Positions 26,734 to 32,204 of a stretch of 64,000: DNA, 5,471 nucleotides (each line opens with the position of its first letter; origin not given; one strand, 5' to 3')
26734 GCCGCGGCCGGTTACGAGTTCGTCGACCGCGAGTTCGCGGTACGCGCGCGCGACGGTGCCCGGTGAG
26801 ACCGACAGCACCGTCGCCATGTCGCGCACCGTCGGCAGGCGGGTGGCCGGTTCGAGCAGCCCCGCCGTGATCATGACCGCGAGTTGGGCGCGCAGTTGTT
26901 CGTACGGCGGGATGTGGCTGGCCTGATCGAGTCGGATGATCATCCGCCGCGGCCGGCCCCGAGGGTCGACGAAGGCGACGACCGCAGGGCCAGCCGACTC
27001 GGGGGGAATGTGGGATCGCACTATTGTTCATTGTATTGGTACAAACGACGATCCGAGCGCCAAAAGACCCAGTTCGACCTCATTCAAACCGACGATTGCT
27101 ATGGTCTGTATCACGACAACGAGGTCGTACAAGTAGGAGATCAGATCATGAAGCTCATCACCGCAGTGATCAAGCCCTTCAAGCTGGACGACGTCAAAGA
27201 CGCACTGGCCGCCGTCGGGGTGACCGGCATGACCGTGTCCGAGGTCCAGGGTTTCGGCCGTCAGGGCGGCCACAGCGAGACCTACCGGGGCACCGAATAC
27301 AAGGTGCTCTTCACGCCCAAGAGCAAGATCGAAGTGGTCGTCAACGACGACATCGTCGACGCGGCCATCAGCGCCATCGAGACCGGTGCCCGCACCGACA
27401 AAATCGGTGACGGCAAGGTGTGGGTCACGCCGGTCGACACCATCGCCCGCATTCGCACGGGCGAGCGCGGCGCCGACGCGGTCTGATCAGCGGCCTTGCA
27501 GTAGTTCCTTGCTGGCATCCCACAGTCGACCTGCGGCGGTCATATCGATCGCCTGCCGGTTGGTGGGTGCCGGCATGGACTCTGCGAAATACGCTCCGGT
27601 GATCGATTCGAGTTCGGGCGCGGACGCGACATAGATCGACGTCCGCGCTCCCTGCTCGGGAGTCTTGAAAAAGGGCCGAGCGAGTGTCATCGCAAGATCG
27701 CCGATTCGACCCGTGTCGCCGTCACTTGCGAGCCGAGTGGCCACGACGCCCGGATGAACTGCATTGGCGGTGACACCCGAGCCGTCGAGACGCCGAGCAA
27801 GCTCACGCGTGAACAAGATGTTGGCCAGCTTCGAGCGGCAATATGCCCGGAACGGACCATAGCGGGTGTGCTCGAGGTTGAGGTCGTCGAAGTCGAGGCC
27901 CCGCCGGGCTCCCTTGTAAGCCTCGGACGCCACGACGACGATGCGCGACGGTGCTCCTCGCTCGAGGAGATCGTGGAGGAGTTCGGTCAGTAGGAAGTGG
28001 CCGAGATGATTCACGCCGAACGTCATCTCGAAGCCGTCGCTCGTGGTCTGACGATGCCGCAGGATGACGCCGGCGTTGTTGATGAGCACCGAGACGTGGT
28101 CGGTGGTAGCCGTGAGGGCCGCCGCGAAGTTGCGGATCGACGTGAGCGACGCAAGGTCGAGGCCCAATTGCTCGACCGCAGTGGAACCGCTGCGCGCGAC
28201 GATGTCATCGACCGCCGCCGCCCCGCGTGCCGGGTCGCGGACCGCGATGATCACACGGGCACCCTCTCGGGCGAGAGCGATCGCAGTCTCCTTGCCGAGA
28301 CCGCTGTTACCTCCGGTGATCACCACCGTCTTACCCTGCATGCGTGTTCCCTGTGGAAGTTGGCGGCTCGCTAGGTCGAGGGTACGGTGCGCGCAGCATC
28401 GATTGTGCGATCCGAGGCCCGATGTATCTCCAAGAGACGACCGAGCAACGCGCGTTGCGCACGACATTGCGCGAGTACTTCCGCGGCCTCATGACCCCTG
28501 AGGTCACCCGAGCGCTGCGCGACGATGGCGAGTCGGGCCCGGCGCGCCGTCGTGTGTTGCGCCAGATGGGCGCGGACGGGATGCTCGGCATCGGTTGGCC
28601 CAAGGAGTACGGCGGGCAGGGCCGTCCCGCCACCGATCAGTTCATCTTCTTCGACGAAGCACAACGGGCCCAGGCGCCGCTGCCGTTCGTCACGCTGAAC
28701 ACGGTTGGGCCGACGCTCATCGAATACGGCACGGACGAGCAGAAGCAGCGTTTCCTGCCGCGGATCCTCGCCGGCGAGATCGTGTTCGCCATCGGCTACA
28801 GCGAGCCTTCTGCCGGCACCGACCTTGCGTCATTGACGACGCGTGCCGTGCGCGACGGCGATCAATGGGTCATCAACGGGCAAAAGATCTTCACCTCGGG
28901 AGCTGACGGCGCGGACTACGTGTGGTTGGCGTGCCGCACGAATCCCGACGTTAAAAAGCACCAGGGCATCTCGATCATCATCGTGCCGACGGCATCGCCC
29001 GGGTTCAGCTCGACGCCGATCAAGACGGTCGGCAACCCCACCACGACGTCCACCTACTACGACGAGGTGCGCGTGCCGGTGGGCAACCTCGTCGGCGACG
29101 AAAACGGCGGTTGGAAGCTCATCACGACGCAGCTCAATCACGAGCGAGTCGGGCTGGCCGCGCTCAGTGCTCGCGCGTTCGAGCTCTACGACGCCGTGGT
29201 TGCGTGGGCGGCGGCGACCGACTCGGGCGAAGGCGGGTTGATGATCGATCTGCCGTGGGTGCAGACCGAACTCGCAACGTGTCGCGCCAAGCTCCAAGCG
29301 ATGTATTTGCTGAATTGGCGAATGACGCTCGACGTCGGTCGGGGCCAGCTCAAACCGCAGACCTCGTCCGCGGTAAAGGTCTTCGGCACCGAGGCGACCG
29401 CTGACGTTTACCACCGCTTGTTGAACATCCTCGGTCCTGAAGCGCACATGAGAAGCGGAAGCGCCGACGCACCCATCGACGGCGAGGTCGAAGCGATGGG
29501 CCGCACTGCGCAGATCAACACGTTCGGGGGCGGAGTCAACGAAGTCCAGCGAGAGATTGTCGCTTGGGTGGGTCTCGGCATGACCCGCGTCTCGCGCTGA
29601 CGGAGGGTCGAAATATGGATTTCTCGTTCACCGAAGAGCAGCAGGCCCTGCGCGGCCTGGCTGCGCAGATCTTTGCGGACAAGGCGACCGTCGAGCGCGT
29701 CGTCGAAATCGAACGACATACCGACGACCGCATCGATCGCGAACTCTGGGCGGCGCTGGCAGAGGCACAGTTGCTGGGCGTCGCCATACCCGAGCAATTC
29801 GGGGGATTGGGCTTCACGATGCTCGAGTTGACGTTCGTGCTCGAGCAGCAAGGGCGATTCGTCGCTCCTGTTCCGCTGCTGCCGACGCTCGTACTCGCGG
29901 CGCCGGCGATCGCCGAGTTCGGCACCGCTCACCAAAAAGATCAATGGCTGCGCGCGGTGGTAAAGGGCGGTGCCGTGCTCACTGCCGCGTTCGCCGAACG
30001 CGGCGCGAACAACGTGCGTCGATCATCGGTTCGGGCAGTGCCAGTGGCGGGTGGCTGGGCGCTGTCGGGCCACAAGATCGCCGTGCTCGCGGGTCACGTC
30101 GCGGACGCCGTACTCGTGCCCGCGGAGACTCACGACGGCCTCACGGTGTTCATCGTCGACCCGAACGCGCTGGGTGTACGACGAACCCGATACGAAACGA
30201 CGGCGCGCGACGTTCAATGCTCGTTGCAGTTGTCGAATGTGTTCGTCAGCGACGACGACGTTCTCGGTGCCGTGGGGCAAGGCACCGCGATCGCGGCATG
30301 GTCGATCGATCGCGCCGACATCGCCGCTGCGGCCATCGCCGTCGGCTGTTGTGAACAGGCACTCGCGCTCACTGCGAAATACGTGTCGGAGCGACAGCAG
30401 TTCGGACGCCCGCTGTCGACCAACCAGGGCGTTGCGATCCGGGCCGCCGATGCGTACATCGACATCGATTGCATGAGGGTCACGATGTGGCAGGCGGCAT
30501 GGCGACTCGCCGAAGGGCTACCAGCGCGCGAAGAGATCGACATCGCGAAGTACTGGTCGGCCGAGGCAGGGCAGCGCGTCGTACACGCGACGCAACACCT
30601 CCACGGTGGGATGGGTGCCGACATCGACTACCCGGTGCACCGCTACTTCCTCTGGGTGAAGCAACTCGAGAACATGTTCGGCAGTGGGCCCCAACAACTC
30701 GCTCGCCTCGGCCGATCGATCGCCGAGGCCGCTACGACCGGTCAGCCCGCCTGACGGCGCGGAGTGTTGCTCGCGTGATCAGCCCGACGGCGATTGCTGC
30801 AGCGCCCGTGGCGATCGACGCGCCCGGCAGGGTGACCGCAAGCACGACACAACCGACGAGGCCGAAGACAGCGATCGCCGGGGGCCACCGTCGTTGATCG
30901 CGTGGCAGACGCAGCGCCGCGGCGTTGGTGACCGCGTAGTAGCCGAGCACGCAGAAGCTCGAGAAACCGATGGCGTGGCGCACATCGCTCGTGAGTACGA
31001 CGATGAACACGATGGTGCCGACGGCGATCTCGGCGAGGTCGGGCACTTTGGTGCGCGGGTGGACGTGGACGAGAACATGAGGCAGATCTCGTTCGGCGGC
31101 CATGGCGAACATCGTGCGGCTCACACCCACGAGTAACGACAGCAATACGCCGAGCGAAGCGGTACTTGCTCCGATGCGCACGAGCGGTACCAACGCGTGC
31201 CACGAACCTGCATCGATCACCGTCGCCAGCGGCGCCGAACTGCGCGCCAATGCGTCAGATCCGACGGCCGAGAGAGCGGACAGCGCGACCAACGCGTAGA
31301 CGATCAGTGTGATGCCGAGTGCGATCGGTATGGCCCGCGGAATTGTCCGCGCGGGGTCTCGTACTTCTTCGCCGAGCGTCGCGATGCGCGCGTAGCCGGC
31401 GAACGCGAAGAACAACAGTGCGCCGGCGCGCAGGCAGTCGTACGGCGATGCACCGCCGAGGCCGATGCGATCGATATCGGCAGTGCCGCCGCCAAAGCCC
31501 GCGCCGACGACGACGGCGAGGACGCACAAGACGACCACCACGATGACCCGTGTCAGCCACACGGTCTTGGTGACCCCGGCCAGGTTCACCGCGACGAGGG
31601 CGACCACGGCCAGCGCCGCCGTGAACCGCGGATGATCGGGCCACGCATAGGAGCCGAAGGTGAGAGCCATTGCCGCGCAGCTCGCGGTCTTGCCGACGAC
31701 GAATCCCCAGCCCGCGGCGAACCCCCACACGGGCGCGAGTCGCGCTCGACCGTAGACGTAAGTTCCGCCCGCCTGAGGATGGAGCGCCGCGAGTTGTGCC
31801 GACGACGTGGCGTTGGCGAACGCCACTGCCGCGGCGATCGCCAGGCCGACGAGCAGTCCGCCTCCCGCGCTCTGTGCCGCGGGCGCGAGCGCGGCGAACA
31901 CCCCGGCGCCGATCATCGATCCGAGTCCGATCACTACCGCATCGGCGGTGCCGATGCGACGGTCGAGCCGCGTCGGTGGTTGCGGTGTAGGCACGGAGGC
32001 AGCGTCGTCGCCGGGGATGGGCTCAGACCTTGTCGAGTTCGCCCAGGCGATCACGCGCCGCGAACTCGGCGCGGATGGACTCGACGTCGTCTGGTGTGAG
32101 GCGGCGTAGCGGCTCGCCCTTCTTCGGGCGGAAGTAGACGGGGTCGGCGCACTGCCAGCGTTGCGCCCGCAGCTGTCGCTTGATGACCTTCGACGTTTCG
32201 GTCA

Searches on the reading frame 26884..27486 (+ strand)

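Call 75: search_protein_families(library=pfam, proteins=[window:26884-27486:+], max_evalue=0.00001)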
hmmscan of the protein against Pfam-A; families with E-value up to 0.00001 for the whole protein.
window:26884-27486:+ (200 aa): 1 family
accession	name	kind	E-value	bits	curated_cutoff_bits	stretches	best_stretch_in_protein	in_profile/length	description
PF00543.27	P-II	-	5.2e-30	104.3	25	1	89-194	1-102/102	Nitrogen regulatory protein P-II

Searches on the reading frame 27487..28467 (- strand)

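Call 36: search_protein_families(library=pfam, proteins=[window:27487-28467:-], max_evalue=0.0001)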
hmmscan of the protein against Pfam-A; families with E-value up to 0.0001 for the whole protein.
window:27487-28467:- (326 aa): 4 families
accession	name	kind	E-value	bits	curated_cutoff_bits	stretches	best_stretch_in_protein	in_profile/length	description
PF00106.31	adh_short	-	5.5e-32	111.3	26.6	2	46-183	1-138/195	short chain dehydrogenase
PF13561.12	adh_short_C2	-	6e-25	88.6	27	1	54-292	5-227/236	Enoyl-(Acyl carrier protein) reductase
PF08659.16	KR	-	2.6e-07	31.2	22.6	1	47-164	2-123/180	KR domain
PF01370.27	Epimerase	-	8.2e-06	25.8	20.9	1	48-227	1-160/240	NAD dependent epimerase/dehydratase family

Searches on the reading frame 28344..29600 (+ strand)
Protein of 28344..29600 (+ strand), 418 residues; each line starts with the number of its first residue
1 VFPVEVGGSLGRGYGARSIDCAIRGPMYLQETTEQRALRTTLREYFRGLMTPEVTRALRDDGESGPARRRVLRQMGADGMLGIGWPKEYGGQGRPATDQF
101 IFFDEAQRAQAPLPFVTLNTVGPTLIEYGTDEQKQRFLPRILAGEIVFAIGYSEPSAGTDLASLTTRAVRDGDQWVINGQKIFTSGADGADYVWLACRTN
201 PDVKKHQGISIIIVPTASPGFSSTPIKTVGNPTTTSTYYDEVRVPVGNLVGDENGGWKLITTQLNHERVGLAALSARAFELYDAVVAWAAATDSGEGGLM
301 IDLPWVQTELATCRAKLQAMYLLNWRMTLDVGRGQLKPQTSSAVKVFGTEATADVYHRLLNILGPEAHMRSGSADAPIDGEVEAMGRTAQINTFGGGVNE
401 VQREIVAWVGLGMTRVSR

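Call 75: search_protein_families(library=pfam, proteins=[window:28344-29600:+], max_evalue=0.00001)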
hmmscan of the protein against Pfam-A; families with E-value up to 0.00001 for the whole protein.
window:28344-29600:+ (418 aa): 3 families
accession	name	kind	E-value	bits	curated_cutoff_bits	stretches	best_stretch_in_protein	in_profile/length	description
PF00441.29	Acyl-CoA_dh_1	-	5.1e-25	88.8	22.4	1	254-407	1-146/150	Acyl-CoA dehydrogenase, C-terminal domain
PF02771.21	Acyl-CoA_dh_N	-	2.9e-23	82.8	22.9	1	32-145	1-113/113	Acyl-CoA dehydrogenase, N-terminal domain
PF02770.24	Acyl-CoA_dh_M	-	5.8e-20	71.7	33.3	1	149-234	1-87/97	Acyl-CoA dehydrogenase, middle domain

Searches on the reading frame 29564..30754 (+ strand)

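Call 36: search_protein_families(library=pfam, proteins=[window:29564-30754:+], max_evalue=0.0001)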
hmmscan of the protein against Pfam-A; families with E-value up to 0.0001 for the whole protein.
window:29564-30754:+ (396 aa): 4 families
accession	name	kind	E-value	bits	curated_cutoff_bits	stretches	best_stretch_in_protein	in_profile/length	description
PF00441.29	Acyl-CoA_dh_1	-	1.8e-28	100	22.4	1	238-385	1-148/150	Acyl-CoA dehydrogenase, C-terminal domain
PF02771.21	Acyl-CoA_dh_N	-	2e-21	76.9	22.9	1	23-135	1-112/113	Acyl-CoA dehydrogenase, N-terminal domain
PF08028.16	Acyl-CoA_dh_2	-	8.1e-10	39.5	22.7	1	254-362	2-120/134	Acyl-CoA dehydrogenase, C-terminal domain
PF02770.24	Acyl-CoA_dh_M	-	1.4e-06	28.8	33.3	1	155-226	18-97/97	Acyl-CoA dehydrogenase, middle domain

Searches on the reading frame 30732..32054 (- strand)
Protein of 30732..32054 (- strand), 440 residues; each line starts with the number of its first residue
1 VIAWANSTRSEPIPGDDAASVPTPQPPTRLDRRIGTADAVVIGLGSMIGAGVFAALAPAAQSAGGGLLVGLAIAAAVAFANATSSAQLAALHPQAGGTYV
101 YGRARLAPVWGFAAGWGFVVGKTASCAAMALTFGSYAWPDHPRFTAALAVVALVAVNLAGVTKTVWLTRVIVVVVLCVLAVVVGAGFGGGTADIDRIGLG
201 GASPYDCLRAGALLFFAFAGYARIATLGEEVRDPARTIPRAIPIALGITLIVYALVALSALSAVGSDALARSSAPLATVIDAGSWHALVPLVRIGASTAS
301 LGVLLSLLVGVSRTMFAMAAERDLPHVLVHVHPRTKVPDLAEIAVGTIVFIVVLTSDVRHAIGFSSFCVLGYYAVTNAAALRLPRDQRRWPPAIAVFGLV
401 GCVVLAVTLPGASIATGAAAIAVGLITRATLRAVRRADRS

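Call 36: search_protein_families(library=pfam, proteins=[window:30732-32054:-], max_evalue=0.0001)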
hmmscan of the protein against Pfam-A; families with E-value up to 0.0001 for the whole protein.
window:30732-32054:- (440 aa): 2 families
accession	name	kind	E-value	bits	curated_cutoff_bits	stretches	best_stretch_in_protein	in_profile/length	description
PF00324.27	AA_permease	-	1.6e-35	123.2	24.6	1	39-361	2-353/470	Amino acid permease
PF13520.12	AA_permease_2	-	3.6e-33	115.6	27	1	34-418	1-415/427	Amino acid permease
